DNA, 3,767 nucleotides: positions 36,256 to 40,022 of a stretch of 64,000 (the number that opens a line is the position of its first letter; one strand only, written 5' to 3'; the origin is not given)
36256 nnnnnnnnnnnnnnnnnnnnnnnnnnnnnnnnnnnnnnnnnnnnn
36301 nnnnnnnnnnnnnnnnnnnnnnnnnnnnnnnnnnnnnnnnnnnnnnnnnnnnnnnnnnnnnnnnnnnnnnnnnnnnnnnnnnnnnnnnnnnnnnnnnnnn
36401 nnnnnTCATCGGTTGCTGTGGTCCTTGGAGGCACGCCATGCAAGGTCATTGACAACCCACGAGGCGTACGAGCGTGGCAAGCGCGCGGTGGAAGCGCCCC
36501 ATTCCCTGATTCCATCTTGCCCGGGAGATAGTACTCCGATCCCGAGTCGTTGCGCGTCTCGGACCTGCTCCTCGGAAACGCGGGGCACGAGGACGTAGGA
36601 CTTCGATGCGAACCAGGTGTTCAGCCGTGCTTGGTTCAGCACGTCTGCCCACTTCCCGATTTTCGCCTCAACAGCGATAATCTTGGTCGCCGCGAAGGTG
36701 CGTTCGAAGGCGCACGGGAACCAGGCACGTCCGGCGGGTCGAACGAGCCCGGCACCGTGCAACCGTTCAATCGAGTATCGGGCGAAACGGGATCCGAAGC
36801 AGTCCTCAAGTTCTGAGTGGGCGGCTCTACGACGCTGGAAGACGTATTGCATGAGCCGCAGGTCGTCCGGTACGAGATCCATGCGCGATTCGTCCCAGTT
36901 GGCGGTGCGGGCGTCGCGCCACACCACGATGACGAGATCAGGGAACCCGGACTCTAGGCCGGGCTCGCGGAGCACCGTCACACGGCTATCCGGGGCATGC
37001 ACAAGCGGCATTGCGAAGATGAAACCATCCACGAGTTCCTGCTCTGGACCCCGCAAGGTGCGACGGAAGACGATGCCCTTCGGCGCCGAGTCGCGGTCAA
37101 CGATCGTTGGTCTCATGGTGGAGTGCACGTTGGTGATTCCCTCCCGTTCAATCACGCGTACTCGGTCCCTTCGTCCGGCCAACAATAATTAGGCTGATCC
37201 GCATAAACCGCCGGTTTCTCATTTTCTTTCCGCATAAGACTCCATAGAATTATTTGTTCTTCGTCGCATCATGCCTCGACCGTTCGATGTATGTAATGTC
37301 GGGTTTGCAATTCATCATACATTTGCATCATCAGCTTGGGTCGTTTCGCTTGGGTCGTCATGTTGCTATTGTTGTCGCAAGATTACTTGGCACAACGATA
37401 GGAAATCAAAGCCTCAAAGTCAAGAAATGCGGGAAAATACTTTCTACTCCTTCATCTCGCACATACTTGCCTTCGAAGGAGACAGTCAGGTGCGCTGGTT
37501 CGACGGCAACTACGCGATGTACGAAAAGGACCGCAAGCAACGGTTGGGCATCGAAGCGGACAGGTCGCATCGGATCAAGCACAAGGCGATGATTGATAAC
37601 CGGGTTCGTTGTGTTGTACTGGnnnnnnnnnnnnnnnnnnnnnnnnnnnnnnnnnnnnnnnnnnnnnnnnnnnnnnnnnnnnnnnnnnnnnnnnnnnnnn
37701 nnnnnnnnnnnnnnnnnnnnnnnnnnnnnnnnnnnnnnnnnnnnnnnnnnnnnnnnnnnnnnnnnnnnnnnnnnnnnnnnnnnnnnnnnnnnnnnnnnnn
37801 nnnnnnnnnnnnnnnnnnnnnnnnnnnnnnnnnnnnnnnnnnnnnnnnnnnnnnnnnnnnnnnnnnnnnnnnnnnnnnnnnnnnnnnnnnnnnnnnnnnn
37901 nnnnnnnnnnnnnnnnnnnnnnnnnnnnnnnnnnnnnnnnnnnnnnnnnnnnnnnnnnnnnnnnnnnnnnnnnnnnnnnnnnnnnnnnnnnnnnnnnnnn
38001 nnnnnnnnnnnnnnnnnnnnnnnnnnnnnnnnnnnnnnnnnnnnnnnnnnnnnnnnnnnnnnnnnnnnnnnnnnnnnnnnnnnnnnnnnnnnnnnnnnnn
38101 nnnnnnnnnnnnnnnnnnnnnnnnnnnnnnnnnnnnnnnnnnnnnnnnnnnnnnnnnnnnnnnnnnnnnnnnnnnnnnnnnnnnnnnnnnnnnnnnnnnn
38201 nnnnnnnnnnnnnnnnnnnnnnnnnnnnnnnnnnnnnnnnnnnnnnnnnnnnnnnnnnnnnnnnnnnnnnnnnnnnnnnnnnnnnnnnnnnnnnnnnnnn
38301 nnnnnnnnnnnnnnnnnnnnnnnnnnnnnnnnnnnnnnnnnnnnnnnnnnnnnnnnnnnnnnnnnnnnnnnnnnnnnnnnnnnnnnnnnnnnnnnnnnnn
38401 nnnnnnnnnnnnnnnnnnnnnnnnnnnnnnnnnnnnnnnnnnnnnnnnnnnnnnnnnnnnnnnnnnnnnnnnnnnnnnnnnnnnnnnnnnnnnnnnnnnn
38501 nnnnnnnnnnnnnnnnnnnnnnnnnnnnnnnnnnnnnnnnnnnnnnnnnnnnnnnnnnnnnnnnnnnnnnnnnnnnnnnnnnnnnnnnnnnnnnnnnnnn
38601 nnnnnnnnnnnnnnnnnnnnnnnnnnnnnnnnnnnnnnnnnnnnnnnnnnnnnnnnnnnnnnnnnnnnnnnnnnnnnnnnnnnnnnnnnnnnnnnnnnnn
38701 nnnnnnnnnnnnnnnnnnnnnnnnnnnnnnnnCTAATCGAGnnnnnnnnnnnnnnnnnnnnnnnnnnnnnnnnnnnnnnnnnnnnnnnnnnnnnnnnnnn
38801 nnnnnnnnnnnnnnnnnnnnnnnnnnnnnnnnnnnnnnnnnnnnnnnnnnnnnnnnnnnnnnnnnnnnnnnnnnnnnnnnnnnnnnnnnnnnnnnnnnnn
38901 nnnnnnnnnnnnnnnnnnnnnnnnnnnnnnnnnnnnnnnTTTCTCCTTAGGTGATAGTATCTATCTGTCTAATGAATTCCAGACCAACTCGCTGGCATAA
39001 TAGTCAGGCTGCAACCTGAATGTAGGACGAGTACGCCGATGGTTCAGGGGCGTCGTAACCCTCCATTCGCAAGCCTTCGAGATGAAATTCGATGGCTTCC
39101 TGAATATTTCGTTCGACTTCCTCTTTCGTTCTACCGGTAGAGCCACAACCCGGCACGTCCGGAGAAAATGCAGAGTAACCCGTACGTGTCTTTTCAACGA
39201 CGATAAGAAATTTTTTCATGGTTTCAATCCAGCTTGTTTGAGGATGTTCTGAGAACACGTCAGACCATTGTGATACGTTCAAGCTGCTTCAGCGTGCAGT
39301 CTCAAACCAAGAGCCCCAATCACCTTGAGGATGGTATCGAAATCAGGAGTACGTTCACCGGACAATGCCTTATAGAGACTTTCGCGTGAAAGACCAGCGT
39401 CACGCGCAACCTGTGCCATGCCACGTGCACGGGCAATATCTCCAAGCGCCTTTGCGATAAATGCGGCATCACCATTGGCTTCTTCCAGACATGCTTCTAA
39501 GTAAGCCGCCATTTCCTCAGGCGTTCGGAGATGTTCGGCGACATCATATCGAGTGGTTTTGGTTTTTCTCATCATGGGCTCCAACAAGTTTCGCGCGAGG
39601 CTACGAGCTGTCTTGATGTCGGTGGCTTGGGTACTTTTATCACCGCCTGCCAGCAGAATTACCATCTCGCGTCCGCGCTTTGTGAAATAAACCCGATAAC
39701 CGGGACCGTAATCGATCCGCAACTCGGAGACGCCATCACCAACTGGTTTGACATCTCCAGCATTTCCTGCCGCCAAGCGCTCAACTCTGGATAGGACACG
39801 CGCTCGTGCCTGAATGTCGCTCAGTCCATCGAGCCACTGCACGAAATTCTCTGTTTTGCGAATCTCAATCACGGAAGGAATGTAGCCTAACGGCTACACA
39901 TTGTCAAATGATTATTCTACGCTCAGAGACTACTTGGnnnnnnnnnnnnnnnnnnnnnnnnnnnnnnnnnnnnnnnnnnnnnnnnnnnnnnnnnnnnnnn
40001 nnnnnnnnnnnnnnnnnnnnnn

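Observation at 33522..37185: GC-rich four-gene operon around a stand-alone Hanks-type Ser/Thr kinase: candidate undescribed defence system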

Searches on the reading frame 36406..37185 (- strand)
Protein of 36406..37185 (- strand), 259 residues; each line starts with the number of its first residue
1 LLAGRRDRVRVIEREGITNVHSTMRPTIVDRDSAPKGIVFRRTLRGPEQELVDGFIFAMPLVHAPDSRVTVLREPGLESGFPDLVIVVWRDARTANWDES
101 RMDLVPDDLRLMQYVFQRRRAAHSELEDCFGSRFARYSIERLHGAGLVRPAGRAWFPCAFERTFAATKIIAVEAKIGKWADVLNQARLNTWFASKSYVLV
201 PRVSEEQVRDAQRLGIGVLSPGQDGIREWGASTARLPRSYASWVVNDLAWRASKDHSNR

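Call 3: search_protein_families(library=pfam, proteins=[window:36406-37185:-], max_evalue=1)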
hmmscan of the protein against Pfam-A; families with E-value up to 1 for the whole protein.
window:36406-37185:- (259 aa): 0 families

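Call 4: search_protein_families(library=padloc, proteins=[window:36406-37185:-], max_evalue=1)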
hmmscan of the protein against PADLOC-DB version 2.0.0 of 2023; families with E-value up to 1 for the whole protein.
window:36406-37185:- (259 aa): 0 families

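Call 5: search_protein_families(library=ncbifam, proteins=[window:36406-37185:-], max_evalue=1)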
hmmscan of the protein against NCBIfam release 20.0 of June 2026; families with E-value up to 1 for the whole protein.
window:36406-37185:- (259 aa): 0 families

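Call 18: find_homologous_proteins(query=window:36406-37185:-)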
Query window:36406-37185:- (259 aa): 265 proteins with E <= 0.001 among 1207 candidates; the best 120 are listed.
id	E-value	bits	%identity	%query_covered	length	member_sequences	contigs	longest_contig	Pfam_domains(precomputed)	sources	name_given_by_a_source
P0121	2.0e-164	563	100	96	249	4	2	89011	-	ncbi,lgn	-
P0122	2.2e-140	484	84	100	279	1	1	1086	-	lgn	-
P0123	1.2e-136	472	84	96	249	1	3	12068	-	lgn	-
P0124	3.8e-136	471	88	91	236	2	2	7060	-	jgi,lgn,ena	-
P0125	9.0e-135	466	85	96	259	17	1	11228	-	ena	-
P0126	1.4e-132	459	83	98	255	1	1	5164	-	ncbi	-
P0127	2.8e-132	458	89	90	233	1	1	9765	-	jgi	jgi:hypothetical protein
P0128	4.1e-132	457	88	91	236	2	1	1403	-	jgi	jgi:hypothetical protein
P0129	1.6e-131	455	84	95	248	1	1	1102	-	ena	-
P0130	1.9e-131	455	86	91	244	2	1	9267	-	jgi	jgi:hypothetical protein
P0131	6.3e-131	453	81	100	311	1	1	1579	-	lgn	-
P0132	3.1e-130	451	88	90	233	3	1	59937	-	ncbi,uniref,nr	ncbi:hypothetical protein B1C78_09290 [Thioalkalivibrio denitrificans]|uniref:Uncharacterized protei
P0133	1.5e-129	449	85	91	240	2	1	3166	-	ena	-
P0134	5.0e-129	447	85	91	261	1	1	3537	-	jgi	-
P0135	5.8e-129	447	80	99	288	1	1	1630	-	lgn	-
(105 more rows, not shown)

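Call 20: find_encoding_contigs(protein=P0121, flank=10000, max_places=4)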
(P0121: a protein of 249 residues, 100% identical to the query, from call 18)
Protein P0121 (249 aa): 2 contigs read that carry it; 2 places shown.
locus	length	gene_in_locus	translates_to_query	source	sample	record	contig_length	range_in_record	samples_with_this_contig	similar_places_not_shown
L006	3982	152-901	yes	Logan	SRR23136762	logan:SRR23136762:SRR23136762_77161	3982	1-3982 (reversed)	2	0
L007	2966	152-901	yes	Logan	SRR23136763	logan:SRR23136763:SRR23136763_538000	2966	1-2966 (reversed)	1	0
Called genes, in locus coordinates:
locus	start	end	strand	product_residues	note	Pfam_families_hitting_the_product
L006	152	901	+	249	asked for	-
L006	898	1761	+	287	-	PF03109:ABC1 (faint), PF00069:Pkinase, PF01636:APH (faint), PF07714:PK_Tyr_Ser-Thr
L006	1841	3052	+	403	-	-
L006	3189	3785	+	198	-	-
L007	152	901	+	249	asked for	-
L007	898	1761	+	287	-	PF03109:ABC1 (faint), PF00069:Pkinase, PF01636:APH (faint), PF07714:PK_Tyr_Ser-Thr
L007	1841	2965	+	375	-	?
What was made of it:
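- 36406..37155 (-): g1: PD-(D/E)xK nuclease-fold protein with a winged-helix insert. It is 249 aa from GTG 37155. The mechanical ORF runs on to TTG 37185, inside repeat D6, and an alternative ATG lies near 37115. Identical 249-aa gene call P0121 (calls 18, 20).
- Checked: Database gene calls for the same DNA are 249, 287, 403 and 198 aa (call 20).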

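Call 23: search_solved_structures(query=A2, max_evalue=10, show_alignments=2)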
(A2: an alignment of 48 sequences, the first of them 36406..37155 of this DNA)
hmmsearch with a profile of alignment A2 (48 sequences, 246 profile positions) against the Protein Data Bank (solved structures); distinct sequences matched with E-value up to 10: 8.
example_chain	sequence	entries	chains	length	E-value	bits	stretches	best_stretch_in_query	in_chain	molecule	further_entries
1ri7_A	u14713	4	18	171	0.077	15.5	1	85-167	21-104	Putative transcriptional regulator | Putative HTH-type transcriptional regulator PH1519 | Uncharacterized HTH-type transcriptional regulator PH1519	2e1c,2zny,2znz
2cyy_A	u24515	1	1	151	0.13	14.7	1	86-167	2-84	Putative HTH-type transcriptional regulator PH1519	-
7aor_g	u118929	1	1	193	0.15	14.6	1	89-177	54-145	bS21m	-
2p5v_A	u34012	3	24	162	0.55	12.7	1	87-150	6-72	Transcriptional regulator, LRP/AsnC family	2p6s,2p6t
6hiv_CU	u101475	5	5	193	0.62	12.5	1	90-144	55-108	bS12m | bS21m | uS21m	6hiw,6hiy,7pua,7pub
2yd3_A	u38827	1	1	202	1.2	11.6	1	44-69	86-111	RECEPTOR-TYPE TYROSINE-PROTEIN PHOSPHATASE S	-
2yd2_A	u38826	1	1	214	1.3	11.5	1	44-69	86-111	RECEPTOR-TYPE TYROSINE-PROTEIN PHOSPHATASE S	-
6atk_E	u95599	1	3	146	2.6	10.5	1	140-169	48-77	Spike glycoprotein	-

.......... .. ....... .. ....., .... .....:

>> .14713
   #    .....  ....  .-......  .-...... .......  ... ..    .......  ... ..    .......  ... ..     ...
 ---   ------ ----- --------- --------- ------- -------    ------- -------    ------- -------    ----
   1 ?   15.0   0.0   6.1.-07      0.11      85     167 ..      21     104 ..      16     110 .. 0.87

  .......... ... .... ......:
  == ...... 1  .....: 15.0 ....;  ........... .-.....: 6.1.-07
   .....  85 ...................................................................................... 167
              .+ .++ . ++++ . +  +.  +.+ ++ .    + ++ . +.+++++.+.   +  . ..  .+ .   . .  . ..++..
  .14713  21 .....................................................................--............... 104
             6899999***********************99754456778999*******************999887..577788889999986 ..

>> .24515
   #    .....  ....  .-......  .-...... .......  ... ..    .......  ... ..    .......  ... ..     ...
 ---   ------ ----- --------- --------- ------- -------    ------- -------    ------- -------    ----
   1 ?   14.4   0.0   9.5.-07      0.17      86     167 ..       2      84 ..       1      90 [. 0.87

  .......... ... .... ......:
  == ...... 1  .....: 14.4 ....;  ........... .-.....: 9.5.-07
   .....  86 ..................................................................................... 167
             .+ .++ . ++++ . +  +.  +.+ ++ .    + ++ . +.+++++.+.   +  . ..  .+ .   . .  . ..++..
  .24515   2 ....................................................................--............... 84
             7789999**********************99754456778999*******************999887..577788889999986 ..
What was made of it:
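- Tried and rejected: g1 by sequence: a profile search of PDB sequences gave only a sub-threshold Lrp/AsnC wHTH hint (E 0.08, call 23).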

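Call 31: predict_structure(alignment_id=A2)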
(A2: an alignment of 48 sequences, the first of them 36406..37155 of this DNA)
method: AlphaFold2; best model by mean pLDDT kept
length: 249 residues; sequences in the alignment: 48
mean_pLDDT: 90.1   pTM: 0.86
mean pLDDT of the five models: 90.1, 90.0, 89.5, 88.3, 88.2
residues with pLDDT >= 90: 187; 70-90: 43; 50-70: 9; < 50: 10
segments of 3 or more residues with pLDDT < 50: 1-3, 5-11
pLDDT, mean of each block of 10 residues (from residue 1): 43 77 87 86 87 85 91 95 92 95 98 98 98 97 96 95 92 93 96 96 97 90 94 96 77
secondary structure, 60 per line:
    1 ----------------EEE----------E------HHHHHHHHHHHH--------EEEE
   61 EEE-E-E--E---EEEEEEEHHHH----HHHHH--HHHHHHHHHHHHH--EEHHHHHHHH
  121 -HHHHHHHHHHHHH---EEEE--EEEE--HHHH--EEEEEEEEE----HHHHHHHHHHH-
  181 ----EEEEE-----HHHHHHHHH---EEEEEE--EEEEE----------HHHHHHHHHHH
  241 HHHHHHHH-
elements in order: E17-19 H37-48 E57-63 E74-80 H81-84 H89-93 H96-108 H113-120 H122-134 E138-141 E144-147 H150-153 E156-164 H169-179 E185-189 H195-203 E207-212 E215-219 H230-248
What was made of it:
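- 36406..37155 (-): AlphaFold pLDDT 90 (call 31).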

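Call 68: search_protein_families(library=phrogs, proteins=[window:36406-37155:-], max_evalue=0.1)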
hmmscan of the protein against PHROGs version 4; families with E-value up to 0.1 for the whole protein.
window:36406-37155:- (249 aa): 0 families

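Call 73: list_cluster_members(proteins=[P0121, P0241, P0001])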
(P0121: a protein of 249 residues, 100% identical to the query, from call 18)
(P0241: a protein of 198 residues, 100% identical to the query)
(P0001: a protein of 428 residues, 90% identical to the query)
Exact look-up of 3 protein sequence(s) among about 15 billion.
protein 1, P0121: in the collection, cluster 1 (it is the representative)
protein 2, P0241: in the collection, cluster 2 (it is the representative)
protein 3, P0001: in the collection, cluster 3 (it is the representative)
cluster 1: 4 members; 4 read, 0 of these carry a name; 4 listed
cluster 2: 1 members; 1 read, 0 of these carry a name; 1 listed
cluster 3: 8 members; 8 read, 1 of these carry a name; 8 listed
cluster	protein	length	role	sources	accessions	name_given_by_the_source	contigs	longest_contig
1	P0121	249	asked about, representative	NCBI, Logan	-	-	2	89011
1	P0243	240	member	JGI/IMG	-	-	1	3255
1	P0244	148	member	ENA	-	-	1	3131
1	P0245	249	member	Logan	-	-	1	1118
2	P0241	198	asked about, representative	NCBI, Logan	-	-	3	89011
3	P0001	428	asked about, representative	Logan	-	-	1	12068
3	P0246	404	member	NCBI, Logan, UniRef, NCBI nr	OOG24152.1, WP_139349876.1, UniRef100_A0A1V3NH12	hypothetical protein B1C78_09280 [Thioalkalivibrio denitrificans] | Tyrosinase copper-binding domain-containing protein n=1 Tax=Thioalkalivibrio ... | hypothetical protein [Thioalkalivibrio denitrificans]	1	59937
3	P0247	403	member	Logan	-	-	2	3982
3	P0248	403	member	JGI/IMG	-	-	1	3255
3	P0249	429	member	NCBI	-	-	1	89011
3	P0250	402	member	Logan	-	-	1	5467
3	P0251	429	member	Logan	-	-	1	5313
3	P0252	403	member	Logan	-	-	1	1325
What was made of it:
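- Tried and rejected: Source organism: not identified (call 73).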

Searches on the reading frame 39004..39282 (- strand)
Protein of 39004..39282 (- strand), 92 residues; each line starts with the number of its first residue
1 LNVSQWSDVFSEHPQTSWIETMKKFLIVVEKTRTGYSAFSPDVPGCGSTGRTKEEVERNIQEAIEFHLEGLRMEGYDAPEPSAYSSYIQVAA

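Call 37: search_protein_families(library=pfam, proteins=[window:39004-39282:-], max_evalue=0.01)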
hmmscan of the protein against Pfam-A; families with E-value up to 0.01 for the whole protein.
window:39004-39282:- (92 aa): 2 families
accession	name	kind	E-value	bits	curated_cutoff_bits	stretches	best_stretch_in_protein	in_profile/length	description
PF15919.11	HicB_lk_antitox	-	1e-10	42.3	27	1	26-88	2-65/123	HicB_like antitoxin of bacterial toxin-antitoxin system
PF21748.3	UPF0150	-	0.0023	18.3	27.3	1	35-68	20-53/64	UPF0150-like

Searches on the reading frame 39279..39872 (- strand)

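Call 37: search_protein_families(library=pfam, proteins=[window:39279-39872:-], max_evalue=0.01)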
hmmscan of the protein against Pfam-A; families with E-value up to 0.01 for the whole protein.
window:39279-39872:- (197 aa): 4 families
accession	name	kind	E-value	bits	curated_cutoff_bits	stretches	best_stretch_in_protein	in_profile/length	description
PF21716.3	dnstrm_HI1420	-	1.4e-29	102.2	27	1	106-194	2-88/90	Probable addiction module antidote protein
PF05973.20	Gp49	-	3.8e-08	33.7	23.9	1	13-88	2-81/90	Phage derived protein Gp49-like (DUF891)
PF01381.28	HTH_3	-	4.4e-06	27.1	23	1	150-192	8-52/55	Helix-turn-helix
PF13443.12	HTH_26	-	0.0023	18.6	22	1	153-191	14-53/63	Cro/C1-type HTH DNA-binding domain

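Call 87: search_protein_families(library=padloc, proteins=[window:39279-39872:-], max_evalue=0.001)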
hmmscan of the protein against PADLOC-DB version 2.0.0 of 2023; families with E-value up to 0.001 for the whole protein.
window:39279-39872:- (197 aa): 0 families
